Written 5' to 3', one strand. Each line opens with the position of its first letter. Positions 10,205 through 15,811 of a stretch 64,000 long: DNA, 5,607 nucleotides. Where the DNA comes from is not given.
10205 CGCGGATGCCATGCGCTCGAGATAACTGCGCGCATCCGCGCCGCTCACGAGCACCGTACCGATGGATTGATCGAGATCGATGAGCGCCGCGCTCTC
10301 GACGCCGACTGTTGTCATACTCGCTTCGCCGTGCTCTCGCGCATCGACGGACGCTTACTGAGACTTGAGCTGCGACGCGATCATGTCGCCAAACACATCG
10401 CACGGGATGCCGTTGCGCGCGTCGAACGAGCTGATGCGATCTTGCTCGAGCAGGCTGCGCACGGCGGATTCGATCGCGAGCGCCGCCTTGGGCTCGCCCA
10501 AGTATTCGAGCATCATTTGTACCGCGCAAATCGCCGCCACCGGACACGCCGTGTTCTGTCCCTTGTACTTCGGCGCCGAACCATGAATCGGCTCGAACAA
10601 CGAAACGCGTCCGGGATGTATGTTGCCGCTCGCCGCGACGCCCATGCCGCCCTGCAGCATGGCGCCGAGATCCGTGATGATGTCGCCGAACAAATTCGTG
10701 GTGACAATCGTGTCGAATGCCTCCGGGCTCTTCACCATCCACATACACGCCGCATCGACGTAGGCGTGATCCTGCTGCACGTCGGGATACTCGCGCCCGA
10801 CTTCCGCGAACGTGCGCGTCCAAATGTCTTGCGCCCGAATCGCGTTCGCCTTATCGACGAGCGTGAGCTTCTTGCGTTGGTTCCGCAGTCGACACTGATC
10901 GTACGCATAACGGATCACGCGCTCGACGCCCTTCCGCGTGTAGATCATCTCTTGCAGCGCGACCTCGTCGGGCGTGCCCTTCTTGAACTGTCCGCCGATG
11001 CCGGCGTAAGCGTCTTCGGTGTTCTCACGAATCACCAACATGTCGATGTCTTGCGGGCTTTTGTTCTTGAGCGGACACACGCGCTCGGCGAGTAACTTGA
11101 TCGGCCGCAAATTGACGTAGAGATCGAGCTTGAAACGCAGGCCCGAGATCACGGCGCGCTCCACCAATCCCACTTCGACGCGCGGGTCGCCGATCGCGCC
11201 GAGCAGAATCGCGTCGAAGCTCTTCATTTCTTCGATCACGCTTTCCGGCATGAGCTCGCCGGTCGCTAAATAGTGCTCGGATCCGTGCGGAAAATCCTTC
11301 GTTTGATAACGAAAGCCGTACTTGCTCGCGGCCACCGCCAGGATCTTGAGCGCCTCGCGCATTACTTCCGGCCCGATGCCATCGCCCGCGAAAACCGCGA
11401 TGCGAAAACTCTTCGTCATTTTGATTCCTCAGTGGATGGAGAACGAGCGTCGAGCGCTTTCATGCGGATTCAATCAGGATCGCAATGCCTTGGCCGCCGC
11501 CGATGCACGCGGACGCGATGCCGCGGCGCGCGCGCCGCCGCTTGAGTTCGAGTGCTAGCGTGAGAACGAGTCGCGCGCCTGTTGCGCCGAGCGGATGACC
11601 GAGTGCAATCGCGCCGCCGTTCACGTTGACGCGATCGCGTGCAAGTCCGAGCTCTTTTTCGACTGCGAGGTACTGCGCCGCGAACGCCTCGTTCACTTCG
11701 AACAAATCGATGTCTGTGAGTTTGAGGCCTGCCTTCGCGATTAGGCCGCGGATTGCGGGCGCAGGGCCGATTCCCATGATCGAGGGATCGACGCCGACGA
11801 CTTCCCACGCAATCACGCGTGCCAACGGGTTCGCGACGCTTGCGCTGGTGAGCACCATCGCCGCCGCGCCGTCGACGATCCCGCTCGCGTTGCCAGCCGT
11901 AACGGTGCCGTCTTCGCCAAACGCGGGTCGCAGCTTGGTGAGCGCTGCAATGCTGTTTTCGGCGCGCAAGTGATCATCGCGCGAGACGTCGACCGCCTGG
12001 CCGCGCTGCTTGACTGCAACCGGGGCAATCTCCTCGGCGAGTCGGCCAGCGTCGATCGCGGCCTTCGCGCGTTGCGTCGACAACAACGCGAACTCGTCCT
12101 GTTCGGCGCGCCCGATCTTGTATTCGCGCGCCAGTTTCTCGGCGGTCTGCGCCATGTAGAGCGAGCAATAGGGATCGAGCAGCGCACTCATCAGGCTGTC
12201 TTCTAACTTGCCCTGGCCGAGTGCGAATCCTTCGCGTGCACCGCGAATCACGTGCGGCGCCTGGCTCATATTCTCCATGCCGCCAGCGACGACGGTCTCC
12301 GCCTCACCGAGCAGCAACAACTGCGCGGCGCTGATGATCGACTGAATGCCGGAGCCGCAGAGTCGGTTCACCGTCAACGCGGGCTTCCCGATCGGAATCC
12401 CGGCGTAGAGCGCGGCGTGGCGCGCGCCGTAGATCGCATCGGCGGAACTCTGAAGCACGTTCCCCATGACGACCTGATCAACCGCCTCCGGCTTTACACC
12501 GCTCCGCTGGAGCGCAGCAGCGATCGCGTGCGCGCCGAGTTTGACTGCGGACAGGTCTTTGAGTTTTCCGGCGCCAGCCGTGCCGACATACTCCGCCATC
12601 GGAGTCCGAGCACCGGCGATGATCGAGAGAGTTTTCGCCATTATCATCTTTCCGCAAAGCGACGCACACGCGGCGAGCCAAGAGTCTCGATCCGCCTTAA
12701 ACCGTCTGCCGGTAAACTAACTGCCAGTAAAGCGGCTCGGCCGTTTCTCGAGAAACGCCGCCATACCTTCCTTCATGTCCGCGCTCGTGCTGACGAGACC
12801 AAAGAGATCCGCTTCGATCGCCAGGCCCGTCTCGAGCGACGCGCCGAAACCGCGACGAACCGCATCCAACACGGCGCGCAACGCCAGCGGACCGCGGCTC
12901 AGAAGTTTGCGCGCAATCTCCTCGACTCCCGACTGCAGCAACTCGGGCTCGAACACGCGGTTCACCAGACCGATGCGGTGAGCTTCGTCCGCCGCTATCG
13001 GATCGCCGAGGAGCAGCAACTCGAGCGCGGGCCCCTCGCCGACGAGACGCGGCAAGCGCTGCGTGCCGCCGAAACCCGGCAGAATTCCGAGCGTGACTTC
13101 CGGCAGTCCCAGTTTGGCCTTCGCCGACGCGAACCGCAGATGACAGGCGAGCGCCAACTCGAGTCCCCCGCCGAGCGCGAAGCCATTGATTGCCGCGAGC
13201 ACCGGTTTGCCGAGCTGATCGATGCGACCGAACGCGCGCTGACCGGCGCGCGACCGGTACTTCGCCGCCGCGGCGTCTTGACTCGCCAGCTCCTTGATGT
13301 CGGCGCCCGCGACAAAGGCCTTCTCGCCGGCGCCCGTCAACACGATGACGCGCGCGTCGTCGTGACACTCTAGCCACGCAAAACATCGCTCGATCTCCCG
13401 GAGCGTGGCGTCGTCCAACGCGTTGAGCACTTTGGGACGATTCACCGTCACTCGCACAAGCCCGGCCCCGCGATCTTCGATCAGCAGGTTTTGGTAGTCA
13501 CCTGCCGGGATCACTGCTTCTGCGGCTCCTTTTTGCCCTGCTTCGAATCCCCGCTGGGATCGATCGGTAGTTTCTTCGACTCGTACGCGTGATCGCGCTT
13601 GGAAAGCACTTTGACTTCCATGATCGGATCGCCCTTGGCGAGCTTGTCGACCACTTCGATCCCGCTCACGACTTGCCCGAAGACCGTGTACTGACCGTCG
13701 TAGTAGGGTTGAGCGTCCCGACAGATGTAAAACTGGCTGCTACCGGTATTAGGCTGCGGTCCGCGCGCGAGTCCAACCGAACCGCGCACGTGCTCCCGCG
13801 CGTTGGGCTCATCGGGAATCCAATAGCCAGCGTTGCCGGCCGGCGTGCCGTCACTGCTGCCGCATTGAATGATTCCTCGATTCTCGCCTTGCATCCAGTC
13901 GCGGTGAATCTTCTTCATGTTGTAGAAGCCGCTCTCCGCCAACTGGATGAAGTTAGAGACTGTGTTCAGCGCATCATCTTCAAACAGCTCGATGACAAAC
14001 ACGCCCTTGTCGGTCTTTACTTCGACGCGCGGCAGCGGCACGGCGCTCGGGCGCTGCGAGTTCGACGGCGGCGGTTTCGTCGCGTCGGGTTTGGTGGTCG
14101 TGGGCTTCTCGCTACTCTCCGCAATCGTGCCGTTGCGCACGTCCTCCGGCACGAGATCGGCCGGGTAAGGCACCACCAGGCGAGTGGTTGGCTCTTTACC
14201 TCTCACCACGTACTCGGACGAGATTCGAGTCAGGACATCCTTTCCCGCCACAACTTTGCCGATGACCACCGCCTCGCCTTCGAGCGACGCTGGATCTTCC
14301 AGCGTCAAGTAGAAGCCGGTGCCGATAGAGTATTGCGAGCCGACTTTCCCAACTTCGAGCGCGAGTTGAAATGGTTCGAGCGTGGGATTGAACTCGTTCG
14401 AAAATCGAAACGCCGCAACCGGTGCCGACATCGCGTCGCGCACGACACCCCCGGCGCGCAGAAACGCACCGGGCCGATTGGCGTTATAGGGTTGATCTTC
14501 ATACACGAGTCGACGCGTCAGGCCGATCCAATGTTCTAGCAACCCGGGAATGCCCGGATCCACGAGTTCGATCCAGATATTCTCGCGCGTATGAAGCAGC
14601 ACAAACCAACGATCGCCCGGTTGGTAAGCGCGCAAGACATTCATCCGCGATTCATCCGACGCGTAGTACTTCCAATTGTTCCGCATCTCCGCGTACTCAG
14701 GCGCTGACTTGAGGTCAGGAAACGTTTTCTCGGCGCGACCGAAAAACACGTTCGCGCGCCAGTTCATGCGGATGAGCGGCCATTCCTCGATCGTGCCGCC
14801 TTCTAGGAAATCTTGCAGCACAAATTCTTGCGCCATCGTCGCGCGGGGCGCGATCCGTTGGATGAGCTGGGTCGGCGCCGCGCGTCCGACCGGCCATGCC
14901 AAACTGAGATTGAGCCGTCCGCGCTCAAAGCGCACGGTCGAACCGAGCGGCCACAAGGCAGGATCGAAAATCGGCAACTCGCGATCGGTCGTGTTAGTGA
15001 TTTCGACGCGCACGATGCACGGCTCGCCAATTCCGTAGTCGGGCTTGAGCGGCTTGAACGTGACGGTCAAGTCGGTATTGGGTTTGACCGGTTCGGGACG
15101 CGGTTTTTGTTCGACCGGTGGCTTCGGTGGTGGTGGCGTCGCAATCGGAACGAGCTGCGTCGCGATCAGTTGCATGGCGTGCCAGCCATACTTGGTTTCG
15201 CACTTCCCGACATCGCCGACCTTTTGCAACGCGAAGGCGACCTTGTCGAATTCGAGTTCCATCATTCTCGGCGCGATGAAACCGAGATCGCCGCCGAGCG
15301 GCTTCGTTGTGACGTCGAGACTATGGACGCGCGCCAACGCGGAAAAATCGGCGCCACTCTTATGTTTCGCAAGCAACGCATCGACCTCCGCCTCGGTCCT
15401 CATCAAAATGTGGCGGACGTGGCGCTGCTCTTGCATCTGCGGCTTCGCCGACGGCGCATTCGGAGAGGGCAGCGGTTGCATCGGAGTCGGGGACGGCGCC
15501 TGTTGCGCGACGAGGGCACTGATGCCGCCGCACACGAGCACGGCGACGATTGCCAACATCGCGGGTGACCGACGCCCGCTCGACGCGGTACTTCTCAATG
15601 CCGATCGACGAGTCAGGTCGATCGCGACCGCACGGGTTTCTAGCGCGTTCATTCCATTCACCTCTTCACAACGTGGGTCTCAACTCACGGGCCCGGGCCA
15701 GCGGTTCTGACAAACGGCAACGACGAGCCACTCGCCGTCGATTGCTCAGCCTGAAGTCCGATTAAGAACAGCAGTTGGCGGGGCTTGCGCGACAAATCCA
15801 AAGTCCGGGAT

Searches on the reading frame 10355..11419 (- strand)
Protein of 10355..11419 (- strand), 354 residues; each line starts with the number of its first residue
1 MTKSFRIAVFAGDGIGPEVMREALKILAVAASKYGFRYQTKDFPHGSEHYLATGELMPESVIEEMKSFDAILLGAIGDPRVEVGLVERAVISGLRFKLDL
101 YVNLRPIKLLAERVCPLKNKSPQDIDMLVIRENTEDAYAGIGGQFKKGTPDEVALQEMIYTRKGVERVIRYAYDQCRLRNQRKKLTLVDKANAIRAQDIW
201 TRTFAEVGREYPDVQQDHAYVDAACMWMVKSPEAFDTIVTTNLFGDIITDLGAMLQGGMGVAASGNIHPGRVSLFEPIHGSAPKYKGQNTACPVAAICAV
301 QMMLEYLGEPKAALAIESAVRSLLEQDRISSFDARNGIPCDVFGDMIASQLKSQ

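Call 42: search_protein_families(library=pfam, proteins=[window:10355-11419:-])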
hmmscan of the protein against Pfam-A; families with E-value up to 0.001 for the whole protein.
window:10355-11419:- (354 aa): 1 family
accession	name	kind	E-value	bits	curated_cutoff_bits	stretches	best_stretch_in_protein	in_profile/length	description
PF00180.25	Iso_dh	-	1.5e-93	314.3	27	1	7-329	2-327/348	Isocitrate/isopropylmalate dehydrogenase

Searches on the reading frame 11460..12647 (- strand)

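Call 42: search_protein_families(library=pfam, proteins=[window:11460-12647:-])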
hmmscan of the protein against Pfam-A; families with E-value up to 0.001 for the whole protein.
window:11460-12647:- (395 aa): 2 families
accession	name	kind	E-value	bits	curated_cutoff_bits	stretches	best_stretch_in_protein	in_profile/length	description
PF00108.29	Thiolase_N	-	2.2e-78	263.7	26.4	1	9-269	3-259/260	Thiolase, N-terminal domain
PF02803.24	Thiolase_C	-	2.5e-50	169.7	27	1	273-393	2-122/123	Thiolase, C-terminal domain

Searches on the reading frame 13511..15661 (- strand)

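Call 42: search_protein_families(library=pfam, proteins=[window:13511-15661:-])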
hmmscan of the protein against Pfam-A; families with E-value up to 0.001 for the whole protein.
window:13511-15661:- (716 aa): 3 families
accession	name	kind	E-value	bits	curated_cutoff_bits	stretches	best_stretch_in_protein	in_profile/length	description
PF00160.26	Pro_isomerase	-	3.4e-39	135.1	21.7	2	546-678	2-141/159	Cyclophilin type peptidyl-prolyl cis-trans isomerase/CLD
PF13616.12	Rotamase_3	-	9.3e-15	55.6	22.5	1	74-165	10-112/116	PPIC-type PPIASE domain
PF00639.27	Rotamase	-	3.1e-12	47.7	21.7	1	89-166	18-96/97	PPIC-type PPIASE domain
